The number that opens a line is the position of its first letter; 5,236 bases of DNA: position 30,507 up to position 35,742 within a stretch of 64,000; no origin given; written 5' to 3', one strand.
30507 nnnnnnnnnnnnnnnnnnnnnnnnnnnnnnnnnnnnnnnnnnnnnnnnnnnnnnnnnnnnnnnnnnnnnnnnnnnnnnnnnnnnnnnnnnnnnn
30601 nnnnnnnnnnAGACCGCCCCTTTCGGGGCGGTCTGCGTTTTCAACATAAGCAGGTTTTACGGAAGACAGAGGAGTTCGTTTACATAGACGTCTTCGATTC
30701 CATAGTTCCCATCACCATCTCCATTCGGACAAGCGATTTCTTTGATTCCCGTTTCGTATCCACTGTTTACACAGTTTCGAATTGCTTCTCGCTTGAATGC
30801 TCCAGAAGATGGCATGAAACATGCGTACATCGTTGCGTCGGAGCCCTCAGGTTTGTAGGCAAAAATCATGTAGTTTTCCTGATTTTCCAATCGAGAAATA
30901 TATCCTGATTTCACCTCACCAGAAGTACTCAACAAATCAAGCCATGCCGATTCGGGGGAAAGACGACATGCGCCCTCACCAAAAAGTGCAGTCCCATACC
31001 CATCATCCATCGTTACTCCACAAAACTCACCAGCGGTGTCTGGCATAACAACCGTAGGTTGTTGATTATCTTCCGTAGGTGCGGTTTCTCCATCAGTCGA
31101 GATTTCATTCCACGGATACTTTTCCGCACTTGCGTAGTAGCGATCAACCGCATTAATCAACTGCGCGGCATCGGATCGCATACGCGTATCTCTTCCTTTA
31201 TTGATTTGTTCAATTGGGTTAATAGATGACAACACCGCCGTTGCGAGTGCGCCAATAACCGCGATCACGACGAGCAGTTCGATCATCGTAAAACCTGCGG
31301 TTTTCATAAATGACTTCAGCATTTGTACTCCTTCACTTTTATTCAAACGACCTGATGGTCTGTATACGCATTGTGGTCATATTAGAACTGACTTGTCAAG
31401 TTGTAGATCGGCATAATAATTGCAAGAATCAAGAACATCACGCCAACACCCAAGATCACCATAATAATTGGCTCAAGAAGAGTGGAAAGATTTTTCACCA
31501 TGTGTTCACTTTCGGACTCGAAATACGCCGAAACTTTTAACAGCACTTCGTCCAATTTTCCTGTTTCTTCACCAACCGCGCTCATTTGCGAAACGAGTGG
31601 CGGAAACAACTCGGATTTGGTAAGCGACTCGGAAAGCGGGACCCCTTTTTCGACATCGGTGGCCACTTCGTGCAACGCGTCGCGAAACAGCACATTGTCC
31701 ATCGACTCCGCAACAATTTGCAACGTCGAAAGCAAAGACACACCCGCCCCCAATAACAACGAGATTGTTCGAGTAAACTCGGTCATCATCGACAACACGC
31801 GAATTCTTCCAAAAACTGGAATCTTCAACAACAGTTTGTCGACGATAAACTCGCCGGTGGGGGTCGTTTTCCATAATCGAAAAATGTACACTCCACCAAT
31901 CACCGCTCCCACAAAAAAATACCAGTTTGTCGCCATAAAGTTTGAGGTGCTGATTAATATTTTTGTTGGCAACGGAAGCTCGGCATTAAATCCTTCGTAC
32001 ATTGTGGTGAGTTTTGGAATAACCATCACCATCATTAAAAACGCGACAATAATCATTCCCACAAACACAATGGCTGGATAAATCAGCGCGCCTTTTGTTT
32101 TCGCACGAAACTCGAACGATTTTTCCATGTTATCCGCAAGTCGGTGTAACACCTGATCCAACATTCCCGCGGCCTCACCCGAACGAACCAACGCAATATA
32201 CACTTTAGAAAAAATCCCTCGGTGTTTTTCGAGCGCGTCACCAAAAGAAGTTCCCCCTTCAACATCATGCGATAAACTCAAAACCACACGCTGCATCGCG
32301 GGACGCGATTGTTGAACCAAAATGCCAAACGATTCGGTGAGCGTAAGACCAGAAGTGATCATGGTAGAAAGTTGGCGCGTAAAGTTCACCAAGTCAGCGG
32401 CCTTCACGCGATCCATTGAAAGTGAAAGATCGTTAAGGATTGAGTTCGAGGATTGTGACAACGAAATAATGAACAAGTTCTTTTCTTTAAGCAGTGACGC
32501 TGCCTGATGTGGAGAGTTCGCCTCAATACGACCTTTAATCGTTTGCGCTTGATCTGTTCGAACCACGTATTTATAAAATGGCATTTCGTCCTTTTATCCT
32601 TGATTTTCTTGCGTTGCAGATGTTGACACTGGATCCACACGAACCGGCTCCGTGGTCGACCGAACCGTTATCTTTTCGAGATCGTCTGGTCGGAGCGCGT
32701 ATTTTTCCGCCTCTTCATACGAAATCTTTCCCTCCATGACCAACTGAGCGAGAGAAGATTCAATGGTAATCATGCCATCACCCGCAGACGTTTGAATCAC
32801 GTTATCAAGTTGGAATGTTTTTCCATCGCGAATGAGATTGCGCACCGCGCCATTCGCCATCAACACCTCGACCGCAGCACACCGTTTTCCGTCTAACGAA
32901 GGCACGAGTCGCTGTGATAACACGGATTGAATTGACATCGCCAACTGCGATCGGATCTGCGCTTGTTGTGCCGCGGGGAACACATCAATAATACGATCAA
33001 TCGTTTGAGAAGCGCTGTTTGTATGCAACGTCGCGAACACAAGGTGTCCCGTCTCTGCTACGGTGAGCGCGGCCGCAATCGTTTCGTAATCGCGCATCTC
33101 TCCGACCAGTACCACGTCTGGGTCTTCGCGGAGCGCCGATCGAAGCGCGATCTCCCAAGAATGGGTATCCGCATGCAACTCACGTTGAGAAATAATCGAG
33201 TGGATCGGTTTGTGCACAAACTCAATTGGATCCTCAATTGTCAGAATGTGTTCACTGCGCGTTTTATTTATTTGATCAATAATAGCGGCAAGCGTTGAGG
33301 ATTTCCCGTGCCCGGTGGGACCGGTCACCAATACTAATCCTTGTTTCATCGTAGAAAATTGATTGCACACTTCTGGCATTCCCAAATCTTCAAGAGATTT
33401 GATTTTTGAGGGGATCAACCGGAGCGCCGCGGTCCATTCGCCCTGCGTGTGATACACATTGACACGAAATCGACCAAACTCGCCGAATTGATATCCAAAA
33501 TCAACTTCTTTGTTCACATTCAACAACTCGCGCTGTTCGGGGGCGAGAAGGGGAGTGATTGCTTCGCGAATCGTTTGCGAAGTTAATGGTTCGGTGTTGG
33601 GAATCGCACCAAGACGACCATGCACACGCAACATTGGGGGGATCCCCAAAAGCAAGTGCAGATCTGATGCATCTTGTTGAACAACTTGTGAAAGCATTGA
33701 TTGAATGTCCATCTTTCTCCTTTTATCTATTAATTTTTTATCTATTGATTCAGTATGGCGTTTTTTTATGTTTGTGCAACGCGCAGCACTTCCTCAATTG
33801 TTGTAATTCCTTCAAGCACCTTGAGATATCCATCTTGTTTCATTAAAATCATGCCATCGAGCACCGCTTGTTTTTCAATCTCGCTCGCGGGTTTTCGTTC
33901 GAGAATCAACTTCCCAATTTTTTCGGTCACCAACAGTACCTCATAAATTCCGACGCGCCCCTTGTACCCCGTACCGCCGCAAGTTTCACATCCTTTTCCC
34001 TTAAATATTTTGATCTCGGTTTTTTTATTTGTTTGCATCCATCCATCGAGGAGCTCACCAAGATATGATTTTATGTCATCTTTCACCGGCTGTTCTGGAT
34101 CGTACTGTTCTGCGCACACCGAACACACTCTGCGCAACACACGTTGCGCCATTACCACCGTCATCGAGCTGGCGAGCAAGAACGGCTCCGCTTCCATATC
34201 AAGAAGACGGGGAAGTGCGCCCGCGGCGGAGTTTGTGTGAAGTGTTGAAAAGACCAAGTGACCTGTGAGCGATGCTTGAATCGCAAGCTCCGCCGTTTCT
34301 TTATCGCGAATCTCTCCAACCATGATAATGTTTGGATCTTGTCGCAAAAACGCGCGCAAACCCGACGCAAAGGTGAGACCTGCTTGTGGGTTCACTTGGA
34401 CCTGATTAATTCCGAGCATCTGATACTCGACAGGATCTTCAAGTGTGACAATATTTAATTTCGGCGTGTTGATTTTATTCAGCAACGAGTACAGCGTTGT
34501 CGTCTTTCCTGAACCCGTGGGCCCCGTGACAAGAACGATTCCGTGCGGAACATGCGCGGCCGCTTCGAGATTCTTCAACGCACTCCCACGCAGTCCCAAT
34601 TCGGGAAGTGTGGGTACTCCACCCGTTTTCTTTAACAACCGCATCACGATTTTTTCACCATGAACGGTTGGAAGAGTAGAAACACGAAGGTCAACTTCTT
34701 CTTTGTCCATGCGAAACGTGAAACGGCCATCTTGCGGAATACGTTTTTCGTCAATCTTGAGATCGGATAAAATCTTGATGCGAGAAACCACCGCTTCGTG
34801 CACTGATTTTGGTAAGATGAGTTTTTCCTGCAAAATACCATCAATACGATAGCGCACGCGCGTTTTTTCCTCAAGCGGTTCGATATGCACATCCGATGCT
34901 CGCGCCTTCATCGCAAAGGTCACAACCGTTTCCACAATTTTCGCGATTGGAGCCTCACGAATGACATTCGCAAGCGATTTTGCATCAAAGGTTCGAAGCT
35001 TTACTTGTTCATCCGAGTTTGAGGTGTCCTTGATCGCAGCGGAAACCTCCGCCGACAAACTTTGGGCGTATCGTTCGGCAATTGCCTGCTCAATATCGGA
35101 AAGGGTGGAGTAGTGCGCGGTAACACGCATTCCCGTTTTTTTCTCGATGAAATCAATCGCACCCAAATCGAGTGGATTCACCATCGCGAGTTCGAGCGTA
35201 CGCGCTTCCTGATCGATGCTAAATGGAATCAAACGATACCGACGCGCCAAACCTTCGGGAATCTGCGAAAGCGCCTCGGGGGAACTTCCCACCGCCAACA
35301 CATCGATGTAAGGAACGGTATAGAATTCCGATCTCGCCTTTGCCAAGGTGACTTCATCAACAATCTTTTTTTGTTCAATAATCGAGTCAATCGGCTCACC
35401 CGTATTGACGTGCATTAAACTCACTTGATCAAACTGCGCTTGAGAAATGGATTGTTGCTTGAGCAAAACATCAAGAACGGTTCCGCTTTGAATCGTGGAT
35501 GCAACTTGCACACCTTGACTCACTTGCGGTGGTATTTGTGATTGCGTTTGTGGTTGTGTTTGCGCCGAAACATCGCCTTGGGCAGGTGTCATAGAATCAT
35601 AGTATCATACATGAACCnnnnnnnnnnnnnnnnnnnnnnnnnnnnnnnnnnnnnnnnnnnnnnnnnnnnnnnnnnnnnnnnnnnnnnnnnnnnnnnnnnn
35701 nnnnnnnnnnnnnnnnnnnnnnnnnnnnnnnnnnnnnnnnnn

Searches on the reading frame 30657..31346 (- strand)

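Call 8: search_protein_families(library=pfam, proteins=[window:30657-31346:-], max_evalue=0.1)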
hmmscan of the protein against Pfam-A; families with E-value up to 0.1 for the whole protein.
window:30657-31346:- (229 aa): 1 family
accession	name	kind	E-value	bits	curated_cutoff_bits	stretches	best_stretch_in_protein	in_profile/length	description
PF07963.17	N_methyl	-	2e-05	24.4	21.2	1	15-39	3-27/27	Prokaryotic N-terminal methylation motif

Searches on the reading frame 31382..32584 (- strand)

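Call 8: search_protein_families(library=pfam, proteins=[window:31382-32584:-], max_evalue=0.1)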
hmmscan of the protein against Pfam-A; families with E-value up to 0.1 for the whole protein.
window:31382-32584:- (400 aa): 1 family
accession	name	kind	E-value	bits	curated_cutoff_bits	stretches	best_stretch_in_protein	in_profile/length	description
PF00482.28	T2SSF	-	4.9e-63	211.1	25.2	2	270-392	1-125/125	Type II secretion system (T2SS), protein F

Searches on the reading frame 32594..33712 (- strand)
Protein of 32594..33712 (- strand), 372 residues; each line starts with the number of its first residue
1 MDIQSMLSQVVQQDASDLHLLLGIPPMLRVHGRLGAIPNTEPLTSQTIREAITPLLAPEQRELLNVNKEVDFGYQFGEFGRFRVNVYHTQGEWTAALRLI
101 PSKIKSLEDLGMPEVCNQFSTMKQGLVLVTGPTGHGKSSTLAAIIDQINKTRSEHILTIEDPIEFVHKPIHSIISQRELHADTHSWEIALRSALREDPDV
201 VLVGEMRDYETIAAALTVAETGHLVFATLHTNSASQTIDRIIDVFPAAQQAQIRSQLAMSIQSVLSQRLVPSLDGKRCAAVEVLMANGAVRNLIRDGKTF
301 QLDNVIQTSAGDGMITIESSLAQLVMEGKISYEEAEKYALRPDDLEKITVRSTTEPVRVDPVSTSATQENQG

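Call 8: search_protein_families(library=pfam, proteins=[window:32594-33712:-], max_evalue=0.1)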
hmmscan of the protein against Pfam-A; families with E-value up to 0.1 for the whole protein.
window:32594-33712:- (372 aa): 16 families
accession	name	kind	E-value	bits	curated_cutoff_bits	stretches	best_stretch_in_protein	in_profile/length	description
PF00437.27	T2SSE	-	8.6e-46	156.7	24.9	1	81-280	93-287/370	Type II/IV secretion system protein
PF13191.12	AAA_16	-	0.0008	20.4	32.6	1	124-199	24-107/167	AAA ATPase domain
PF25199.1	nSTAND_NTPase5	-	0.0022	18.3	34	1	119-176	36-93/145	Novel STAND NTPase 5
PF13401.12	AAA_22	-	0.0028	18.4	27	1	123-159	4-39/130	AAA domain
PF04851.21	ResIII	-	0.0036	17.7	22.5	1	117-170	17-70/164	Type III restriction enzyme, res subunit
PF13555.12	AAA_29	-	0.0089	16.2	27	1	121-144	19-42/61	P-loop containing region of AAA domain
PF20703.3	nSTAND1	-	0.011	15.8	27.1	1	123-203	32-95/379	Novel STAND NTPase 1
PF13604.12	AAA_30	-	0.014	15.6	27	0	115-150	9-44/191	AAA domain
PF13476.12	AAA_23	-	0.019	16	27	1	123-144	18-39/201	AAA domain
PF00005.33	ABC_tran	-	0.019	16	25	1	123-177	10-68/137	ABC transporter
PF13086.12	AAA_11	-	0.021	15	27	1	123-157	16-56/257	AAA domain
PF13245.12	AAA_19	-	0.024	15.3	25.1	1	120-154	7-41/134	AAA domain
PF08734.17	GYD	-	0.036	14.5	31.4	1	196-232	45-82/91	GYD domain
PF01935.23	DUF87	-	0.052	14.1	23.2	0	128-157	27-56/220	Helicase HerA, central domain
PF13514.12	AAA_27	-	0.058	13.4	22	0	118-146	20-48/206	AAA domain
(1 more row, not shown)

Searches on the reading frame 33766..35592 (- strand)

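Call 8: search_protein_families(library=pfam, proteins=[window:33766-35592:-], max_evalue=0.1)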
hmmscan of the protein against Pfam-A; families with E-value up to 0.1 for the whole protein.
window:33766-35592:- (608 aa): 25 families
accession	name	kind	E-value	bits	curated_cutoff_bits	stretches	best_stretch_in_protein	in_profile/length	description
PF00437.27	T2SSE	-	7.8e-132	439.8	24.9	1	213-604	5-370/370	Type II/IV secretion system protein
PF05157.20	MshEN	-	1.9e-17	63.5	23.1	1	92-180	2-89/90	MshEN domain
PF13173.12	AAA_14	-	1.5e-05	25.5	27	1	351-458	3-101/129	AAA domain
PF13191.12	AAA_16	-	2.6e-05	25.2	32.6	1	344-464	19-124/167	AAA ATPase domain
PF20720.3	nSTAND3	-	0.00055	20.1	27.2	1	350-389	17-56/155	Novel STAND NTPase 3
PF13401.12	AAA_22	-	0.00061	20.5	27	1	350-384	5-41/130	AAA domain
PF25199.1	nSTAND_NTPase5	-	0.0018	18.6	34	1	341-382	31-74/145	Novel STAND NTPase 5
PF12775.13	AAA_7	-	0.0074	16.3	25.8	1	353-383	36-66/181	P-loop containing dynein motor region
PF13476.12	AAA_23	-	0.0085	17.2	27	1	350-368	19-37/201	AAA domain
PF13555.12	AAA_29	-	0.01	16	27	1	349-367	21-39/61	P-loop containing region of AAA domain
PF02492.25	cobW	-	0.01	15.9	20.7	1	352-383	2-34/180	CobW/HypB/UreG, nucleotide-binding domain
PF13086.12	AAA_11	-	0.012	15.9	27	1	349-375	17-42/257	AAA domain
PF03215.21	Rad17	-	0.013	15.9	23.8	1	348-379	43-73/186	Rad17 P-loop domain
PF13245.12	AAA_19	-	0.015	15.9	25.1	1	344-375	4-36/134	AAA domain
PF05729.18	NACHT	-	0.016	15.5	26.7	0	353-380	3-30/167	NACHT domain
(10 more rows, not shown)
